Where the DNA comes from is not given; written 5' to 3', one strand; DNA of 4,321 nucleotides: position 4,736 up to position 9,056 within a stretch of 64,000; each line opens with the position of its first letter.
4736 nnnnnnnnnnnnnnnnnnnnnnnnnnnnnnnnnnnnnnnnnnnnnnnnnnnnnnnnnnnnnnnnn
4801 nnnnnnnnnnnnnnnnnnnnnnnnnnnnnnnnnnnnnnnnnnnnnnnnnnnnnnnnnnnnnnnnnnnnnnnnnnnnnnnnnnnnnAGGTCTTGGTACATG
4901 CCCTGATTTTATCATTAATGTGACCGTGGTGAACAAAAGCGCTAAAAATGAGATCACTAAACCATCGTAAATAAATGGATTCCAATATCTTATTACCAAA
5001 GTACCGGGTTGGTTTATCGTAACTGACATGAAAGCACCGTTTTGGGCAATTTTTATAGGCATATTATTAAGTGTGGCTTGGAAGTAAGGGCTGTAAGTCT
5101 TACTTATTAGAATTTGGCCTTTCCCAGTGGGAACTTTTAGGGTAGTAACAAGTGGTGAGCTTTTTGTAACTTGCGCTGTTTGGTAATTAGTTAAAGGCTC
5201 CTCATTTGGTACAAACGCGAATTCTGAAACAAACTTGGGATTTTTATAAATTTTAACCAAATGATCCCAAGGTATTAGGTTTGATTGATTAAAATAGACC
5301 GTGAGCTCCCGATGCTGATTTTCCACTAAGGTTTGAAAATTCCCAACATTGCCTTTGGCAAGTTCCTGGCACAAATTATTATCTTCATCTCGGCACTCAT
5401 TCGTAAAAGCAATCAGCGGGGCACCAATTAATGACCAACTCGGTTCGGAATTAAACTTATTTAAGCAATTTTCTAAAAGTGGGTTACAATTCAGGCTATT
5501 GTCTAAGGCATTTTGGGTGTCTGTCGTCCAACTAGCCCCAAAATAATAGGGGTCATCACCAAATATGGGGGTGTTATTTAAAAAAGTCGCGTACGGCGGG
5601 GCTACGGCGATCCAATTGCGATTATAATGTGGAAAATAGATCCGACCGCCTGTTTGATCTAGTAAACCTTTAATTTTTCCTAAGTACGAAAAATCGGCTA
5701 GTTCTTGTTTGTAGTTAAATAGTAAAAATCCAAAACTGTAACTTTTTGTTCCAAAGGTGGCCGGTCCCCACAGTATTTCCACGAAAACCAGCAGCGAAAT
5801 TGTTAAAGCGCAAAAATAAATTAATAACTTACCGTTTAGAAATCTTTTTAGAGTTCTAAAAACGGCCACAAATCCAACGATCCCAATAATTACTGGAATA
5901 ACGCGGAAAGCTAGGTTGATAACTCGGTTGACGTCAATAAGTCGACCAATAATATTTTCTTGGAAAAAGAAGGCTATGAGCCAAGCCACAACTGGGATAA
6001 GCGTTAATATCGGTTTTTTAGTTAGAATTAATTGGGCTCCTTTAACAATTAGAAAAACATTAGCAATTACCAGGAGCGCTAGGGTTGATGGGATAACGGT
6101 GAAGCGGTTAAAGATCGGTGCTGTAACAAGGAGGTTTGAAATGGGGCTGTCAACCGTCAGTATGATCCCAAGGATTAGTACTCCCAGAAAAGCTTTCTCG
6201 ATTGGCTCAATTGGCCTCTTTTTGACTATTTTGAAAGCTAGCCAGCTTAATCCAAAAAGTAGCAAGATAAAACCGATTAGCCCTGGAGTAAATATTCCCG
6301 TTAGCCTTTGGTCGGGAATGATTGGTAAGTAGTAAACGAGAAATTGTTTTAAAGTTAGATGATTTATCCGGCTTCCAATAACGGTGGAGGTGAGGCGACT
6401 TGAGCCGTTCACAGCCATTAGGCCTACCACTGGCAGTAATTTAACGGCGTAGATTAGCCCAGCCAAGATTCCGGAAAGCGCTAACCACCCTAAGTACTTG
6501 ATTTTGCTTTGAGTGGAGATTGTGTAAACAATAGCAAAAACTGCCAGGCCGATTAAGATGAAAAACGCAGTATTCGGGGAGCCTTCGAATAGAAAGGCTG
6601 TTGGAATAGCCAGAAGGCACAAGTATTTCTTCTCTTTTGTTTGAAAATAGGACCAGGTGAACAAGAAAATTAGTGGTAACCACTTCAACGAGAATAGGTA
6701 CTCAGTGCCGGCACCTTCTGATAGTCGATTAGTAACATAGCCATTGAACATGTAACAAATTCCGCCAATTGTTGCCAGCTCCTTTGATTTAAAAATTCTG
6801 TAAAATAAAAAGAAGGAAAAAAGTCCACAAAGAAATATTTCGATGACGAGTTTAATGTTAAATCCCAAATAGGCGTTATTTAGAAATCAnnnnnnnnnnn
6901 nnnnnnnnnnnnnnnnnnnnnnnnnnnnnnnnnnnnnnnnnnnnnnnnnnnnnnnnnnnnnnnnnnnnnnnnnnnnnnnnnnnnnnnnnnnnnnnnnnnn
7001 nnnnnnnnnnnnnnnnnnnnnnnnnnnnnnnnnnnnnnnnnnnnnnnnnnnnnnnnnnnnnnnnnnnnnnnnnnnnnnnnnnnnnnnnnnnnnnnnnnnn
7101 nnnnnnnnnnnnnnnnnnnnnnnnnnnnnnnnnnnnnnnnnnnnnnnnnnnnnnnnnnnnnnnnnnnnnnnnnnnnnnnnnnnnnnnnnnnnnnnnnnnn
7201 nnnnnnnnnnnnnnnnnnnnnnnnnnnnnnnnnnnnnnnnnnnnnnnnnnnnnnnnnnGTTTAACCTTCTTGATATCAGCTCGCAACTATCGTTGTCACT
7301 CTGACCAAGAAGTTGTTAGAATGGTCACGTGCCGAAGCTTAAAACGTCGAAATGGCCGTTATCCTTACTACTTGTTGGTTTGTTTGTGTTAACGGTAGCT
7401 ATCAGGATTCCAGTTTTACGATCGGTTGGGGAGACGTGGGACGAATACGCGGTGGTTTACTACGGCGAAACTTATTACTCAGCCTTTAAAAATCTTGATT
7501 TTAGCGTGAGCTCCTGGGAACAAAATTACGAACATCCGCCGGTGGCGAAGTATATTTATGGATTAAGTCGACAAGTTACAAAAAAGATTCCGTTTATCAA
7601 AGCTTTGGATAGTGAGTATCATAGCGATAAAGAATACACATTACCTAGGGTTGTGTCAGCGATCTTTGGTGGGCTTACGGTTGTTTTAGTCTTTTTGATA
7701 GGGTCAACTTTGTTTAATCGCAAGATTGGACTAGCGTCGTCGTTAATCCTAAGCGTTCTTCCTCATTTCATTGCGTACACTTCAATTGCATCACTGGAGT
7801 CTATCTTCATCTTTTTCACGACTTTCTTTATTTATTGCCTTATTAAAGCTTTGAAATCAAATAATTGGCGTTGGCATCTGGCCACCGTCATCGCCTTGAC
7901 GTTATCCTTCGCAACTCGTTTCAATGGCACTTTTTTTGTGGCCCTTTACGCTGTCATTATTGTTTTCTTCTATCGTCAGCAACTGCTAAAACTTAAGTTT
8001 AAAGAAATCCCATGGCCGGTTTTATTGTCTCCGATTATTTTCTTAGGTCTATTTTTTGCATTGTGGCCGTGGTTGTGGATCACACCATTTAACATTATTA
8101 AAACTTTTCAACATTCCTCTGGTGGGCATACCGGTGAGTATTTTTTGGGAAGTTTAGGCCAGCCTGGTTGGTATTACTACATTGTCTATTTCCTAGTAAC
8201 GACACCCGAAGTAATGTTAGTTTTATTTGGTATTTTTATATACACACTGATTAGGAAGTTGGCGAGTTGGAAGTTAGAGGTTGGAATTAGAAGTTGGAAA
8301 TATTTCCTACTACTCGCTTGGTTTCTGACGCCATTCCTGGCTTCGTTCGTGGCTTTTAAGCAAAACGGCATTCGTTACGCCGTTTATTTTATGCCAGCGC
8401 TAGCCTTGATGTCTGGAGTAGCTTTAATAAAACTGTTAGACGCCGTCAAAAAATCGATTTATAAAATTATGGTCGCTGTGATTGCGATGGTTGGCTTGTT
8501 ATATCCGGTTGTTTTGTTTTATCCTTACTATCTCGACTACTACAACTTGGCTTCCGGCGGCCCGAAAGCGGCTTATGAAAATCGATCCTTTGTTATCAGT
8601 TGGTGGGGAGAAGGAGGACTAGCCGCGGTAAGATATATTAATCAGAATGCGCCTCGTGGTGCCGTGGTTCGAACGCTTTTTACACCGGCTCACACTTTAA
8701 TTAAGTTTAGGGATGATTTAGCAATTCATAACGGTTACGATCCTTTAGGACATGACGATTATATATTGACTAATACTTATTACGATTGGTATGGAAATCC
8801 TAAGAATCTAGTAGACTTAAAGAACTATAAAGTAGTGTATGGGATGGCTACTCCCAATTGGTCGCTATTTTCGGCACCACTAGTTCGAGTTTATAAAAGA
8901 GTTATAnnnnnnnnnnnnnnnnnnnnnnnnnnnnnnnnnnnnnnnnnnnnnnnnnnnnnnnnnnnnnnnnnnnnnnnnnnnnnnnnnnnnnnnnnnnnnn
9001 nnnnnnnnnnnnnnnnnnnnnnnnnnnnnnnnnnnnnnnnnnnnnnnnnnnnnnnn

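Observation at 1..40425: About 40 kb surface-glycosylation super-island packed with GT-C-fold membrane glycosyltransferase candidates and soluble DPM1-like donor synthases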

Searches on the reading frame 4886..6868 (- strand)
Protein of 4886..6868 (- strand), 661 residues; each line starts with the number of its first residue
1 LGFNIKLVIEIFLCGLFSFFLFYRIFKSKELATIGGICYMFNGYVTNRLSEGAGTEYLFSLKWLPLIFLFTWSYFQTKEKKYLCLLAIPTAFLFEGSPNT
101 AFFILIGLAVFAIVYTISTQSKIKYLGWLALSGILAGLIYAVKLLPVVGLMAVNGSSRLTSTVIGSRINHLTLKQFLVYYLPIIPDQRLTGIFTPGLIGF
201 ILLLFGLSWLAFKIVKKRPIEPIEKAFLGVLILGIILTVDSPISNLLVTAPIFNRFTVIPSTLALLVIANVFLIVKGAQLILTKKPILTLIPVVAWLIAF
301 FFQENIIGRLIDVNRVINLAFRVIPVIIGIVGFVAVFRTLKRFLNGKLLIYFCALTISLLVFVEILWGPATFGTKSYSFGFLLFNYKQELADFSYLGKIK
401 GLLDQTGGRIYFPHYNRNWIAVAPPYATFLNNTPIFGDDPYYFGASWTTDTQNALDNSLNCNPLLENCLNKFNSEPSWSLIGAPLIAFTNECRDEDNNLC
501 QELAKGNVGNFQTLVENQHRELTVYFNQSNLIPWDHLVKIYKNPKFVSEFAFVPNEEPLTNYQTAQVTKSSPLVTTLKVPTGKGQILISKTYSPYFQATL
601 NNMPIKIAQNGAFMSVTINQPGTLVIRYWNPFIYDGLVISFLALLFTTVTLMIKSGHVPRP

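Call 4: search_protein_families(library=pfam, proteins=[window:4886-6868:-], max_evalue=0.01)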
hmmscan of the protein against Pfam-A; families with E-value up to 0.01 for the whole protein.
window:4886-6868:- (661 aa): 0 families

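Call 69: find_encoding_contigs(protein=window:4886-6868:-, flank=3000, max_places=4)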
Protein seq(661 aa) (661 aa): no gene with exactly this product is on record in the collection.

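Call 88: search_protein_families(library=pfam, proteins=[window:4886-6868:-], max_evalue=10)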
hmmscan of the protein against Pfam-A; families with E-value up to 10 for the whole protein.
window:4886-6868:- (661 aa): 1 family
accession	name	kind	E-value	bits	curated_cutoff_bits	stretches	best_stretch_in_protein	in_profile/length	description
PF08114.16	PMP1_2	-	0.1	12.8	22.3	1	103-117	14-28/43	ATPase proteolipid family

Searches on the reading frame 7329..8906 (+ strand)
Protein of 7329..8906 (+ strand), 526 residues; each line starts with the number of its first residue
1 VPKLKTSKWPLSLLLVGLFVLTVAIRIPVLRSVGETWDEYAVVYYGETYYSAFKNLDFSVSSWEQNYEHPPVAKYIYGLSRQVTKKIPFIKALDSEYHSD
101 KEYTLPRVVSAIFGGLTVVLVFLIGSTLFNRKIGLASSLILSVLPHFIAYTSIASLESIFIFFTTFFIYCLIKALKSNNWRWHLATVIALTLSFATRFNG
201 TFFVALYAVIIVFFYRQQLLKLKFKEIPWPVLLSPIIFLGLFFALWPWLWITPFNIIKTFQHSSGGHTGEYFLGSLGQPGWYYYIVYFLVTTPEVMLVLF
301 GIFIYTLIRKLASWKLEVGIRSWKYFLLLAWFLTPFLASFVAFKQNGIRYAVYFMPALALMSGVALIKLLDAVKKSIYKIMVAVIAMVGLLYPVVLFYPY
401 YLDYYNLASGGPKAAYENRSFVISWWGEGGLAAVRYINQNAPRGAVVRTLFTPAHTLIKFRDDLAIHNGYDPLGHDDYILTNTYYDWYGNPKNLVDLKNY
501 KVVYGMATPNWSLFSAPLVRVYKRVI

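Call 4: search_protein_families(library=pfam, proteins=[window:7329-8906:+], max_evalue=0.01)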
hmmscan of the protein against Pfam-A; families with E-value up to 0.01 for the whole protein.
window:7329-8906:+ (526 aa): 2 families
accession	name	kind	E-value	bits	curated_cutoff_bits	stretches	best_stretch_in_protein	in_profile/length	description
PF02366.24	PMT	-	1.9e-15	57.5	22.7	1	68-240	44-226/245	Dolichyl-phosphate-mannose-protein mannosyltransferase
PF13231.12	PMT_2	-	4.4e-14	53.4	26.1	1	107-243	25-155/160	Dolichyl-phosphate-mannose-protein mannosyltransferase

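Call 42: search_solved_structures(query=window:7329-8906:+, max_evalue=1)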
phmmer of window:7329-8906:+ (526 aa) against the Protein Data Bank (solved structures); distinct sequences matched with E-value up to 1: 0.

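Call 79: find_homologous_proteins(query=window:7329-8906:+, max_evalue=0.00001)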
Query window:7329-8906:+ (526 aa): 72 proteins with E <= 0.00001 among 8000 candidates.
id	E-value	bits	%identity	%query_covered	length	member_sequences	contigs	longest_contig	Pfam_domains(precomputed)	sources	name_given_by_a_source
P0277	0.0e+0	1182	100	100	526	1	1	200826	PF02366.25,PF13231.13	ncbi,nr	ncbi:MAG: glycosyltransferase family 39 protein [candidate division WWE3 bacterium]|nr:glycosyltrans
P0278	2.7e-207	708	62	97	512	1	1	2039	PF02366.25,PF13231.13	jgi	jgi:predicted membrane-bound dolichyl-phosphate-mannose-protein mannosyltransferase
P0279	4.9e-197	674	59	96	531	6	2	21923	PF02366.25,PF13231.13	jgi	jgi:predicted membrane-bound dolichyl-phosphate-mannose-protein mannosyltransferase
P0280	3.9e-196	671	60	97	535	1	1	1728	PF02366.25,PF13231.13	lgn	-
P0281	6.9e-193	661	57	96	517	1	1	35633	PF02366.25,PF13231.13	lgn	-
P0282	3.1e-191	655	58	96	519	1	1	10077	PF02366.25,PF02516.21,PF13231.13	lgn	-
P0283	1.1e-180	620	56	99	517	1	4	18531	PF02366.25,PF13231.13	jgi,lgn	-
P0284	6.0e-166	572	53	99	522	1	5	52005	PF13231.13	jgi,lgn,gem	-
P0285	6.0e-159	549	51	99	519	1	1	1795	PF02366.25,PF13231.13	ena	-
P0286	1.5e-111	392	40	96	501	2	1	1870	PF13231.13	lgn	-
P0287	5.6e-100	354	38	98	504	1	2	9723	PF02366.25,PF13231.13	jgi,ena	-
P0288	4.4e-97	345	37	98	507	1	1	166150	PF13231.13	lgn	-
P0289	1.6e-91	326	37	97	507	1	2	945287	PF13231.13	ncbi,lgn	-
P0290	2.5e-90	322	36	95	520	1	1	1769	PF13231.13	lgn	-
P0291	8.4e-87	311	36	96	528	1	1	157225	PF02366.25,PF13231.13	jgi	-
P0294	1.8e-78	283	35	96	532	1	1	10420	PF02366.25,PF13231.13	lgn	-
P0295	2.9e-76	276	35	87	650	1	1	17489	PF07691.18,PF02366.25,PF13231.13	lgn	-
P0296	4.9e-69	252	34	99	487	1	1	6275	PF02366.25,PF13231.13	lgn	-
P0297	1.1e-65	241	33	96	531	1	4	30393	PF02366.25,PF13231.13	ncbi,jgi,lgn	jgi:4-amino-4-deoxy-L-arabinose transferase-like glycosyltransferase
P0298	1.2e-63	234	33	96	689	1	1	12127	PF02366.25,PF13231.13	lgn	-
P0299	2.9e-63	233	33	84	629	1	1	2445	PF07691.18,PF02366.25,PF13231.13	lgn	-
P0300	3.4e-63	233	32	99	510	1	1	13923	PF02366.25,PF13231.13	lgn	-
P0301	5.8e-63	232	33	86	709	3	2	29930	PF07691.18,PF02366.25,PF13231.13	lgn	-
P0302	1.3e-62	231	31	99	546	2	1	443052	PF02366.25,PF02516.21,PF13231.13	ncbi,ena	-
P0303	4.4e-62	229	35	97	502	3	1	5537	PF02366.25,PF13231.13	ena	-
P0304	1.1e-61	228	33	96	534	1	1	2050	PF02366.25,PF13231.13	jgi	jgi:4-amino-4-deoxy-L-arabinose transferase-like glycosyltransferase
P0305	6.6e-61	225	34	85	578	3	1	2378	PF02366.25,PF13231.13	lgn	-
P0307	3.7e-60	223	32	95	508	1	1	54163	PF02366.25,PF13231.13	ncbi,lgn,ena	-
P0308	8.3e-60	221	31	93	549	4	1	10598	PF02366.25,PF02516.21,PF13231.13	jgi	jgi:4-amino-4-deoxy-L-arabinose transferase-like glycosyltransferase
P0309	3.9e-59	219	29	98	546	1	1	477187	PF02366.25,PF02516.21,PF13231.13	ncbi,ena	-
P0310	5.8e-59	219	32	86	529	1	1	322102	PF02366.25,PF02516.21,PF13231.13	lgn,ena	-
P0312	2.1e-58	217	33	93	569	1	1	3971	PF02366.25,PF13231.13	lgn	-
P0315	2.5e-57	213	32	82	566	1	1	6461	PF02366.25,PF02516.21,PF13231.13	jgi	jgi:4-amino-4-deoxy-L-arabinose transferase-like glycosyltransferase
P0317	1.3e-56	211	31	98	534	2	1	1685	PF02366.25,PF13231.13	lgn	-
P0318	5.1e-56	209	31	93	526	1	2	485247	PF02366.25,PF13231.13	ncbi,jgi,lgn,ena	jgi:4-amino-4-deoxy-L-arabinose transferase-like glycosyltransferase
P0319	1.0e-55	208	32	97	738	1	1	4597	PF07691.18,PF02366.25,PF13231.13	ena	-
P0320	2.6e-55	207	31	100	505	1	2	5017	PF02366.25,PF13231.13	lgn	-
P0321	6.6e-55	205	30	87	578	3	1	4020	PF02366.25,PF13231.13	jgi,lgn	jgi:4-amino-4-deoxy-L-arabinose transferase-like glycosyltransferase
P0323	1.5e-54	204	32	95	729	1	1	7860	PF10111.15,PF02366.25,PF02516.21,PF00535.33,PF13231.13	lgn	-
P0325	6.7e-52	195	31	87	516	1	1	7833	PF02366.25,PF13231.13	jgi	jgi:hypothetical protein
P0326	7.3e-52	195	30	95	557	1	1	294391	PF02366.25,PF13231.13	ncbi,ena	-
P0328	2.6e-50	190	29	96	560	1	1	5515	PF02366.25,PF13231.13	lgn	-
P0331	4.5e-49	186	30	99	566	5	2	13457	PF02366.25,PF02516.21,PF13231.13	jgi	jgi:4-amino-4-deoxy-L-arabinose transferase-like glycosyltransferase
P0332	9.7e-48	182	32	84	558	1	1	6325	PF02366.25,PF13231.13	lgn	-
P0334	1.4e-45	175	28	97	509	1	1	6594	PF02366.25,PF13231.13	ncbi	-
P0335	5.5e-42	163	31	78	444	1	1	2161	PF02366.25,PF13231.13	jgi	jgi:hypothetical protein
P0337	1.0e-39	155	33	77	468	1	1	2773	PF02366.25,PF02516.21,PF13231.13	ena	-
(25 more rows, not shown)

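Call 80: find_encoding_contigs(protein=P0281, flank=10000, max_places=1)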
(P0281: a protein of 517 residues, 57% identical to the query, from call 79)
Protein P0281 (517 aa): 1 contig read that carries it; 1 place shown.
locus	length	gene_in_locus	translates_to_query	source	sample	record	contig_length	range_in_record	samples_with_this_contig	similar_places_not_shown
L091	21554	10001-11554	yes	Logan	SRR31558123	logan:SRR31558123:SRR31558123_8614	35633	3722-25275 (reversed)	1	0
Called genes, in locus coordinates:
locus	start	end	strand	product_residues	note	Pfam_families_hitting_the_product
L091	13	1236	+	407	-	PF11104:PilM_2 (faint), PF14450:FtsA, PF02491:SHS2_FTSA, PF06723:MreB_Mbl, PF14450:FtsA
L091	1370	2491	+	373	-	PF00091:Tubulin, PF12327:FtsZ_C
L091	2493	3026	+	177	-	-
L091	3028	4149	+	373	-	PF13477:Glyco_trans_4_2, PF13439:Glyco_transf_4, PF13579:Glyco_trans_4_4, PF20706:GT4-conflict, PF00534:Glycos_transf_1, PF13692:Glyco_trans_1_4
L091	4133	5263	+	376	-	PF13439:Glyco_transf_4, PF13579:Glyco_trans_4_4, PF00534:Glycos_transf_1, PF13692:Glyco_trans_1_4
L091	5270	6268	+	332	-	PF01073:3Beta_HSD, PF01370:Epimerase, PF02719:Polysacc_synt_2 (weak), PF04321:RmlD_sub_bind, PF16363:GDP_Man_Dehyd, PF13460:NAD_binding_10 (weak)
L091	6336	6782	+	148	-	-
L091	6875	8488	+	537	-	-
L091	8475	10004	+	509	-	PF13231:PMT_2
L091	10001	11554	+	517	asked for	PF02366:PMT, PF13231:PMT_2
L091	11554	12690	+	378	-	PF13439:Glyco_transf_4, PF13579:Glyco_trans_4_4, PF20706:GT4-conflict, PF00534:Glycos_transf_1, PF13692:Glyco_trans_1_4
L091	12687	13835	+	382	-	PF08323:Glyco_transf_5 (faint), PF13439:Glyco_transf_4, PF13579:Glyco_trans_4_4, PF20706:GT4-conflict, PF00534:Glycos_transf_1, PF13692:Glyco_trans_1_4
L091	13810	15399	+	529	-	-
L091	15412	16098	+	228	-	PF00535:Glycos_transf_2, PF13641:Glyco_tranf_2_3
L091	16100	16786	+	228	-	PF00535:Glycos_transf_2, PF10111:Glyco_tranf_2_2 (faint), PF13641:Glyco_tranf_2_3 (weak)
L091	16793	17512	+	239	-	PF00535:Glycos_transf_2, PF13641:Glyco_tranf_2_3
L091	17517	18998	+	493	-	-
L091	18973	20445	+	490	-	-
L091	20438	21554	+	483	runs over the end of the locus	PF13440:Polysacc_synt_3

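Call 81: find_encoding_contigs(protein=P0284, flank=10000, max_places=1)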
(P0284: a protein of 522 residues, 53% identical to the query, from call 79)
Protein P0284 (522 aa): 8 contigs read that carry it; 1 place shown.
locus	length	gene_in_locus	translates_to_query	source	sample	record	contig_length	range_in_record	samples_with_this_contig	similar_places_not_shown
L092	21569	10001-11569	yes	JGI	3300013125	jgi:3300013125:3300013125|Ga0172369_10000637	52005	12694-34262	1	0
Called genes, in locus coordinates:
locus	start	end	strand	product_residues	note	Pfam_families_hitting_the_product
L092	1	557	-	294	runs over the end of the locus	PF00535:Glycos_transf_2, PF13641:Glyco_tranf_2_3, PF11397:GlcNAc (weak), PF13632:Glyco_trans_2_3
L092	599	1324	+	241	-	PF01209:Ubie_methyltran (weak), PF13489:Methyltransf_23, PF13847:Methyltransf_31, PF08241:Methyltransf_11, PF08242:Methyltransf_12, PF13649:Methyltransf_25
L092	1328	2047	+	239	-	PF00535:Glycos_transf_2, PF10111:Glyco_tranf_2_2 (weak)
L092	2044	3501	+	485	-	PF26314:MptA_B_family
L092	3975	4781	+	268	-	-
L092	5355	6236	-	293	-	PF00535:Glycos_transf_2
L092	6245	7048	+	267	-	PF05219:DREV (weak), PF13489:Methyltransf_23, PF05401:NodS (weak), PF07021:MetW, PF13649:Methyltransf_25, PF13847:Methyltransf_31, PF08241:Methyltransf_11, PF08242:Methyltransf_12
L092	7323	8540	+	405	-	-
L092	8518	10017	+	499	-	PF02366:PMT, PF13231:PMT_2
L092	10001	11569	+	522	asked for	PF13231:PMT_2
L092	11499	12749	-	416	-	PF13439:Glyco_transf_4 (weak), PF00534:Glycos_transf_1, PF13692:Glyco_trans_1_4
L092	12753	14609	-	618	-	PF13522:GATase_6, PF13537:GATase_7, PF00733:Asn_synthase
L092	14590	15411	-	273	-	PF00535:Glycos_transf_2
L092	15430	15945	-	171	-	-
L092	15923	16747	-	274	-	-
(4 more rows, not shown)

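Call 88: search_protein_families(library=pfam, proteins=[L091:6336-6779:+, L091:2493-3023:+], max_evalue=10)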
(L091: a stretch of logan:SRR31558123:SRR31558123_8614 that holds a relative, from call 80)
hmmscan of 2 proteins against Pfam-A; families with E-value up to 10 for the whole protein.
L091:6336-6779:+ (148 aa): 0 families

L091:2493-3023:+ (177 aa): 3 families
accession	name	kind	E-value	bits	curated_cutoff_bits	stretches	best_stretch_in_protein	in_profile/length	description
PF20538.3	DUF6753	-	0.031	14.2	27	1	22-72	104-155/217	Family of unknown function (DUF6753)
PF15102.11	TMEM154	-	0.033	14.5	30.3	1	8-43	44-79/153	TMEM154 protein family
PF25592.1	DUF7937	-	0.1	11.9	31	1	15-64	60-117/402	Domain of unknown function (DUF7937)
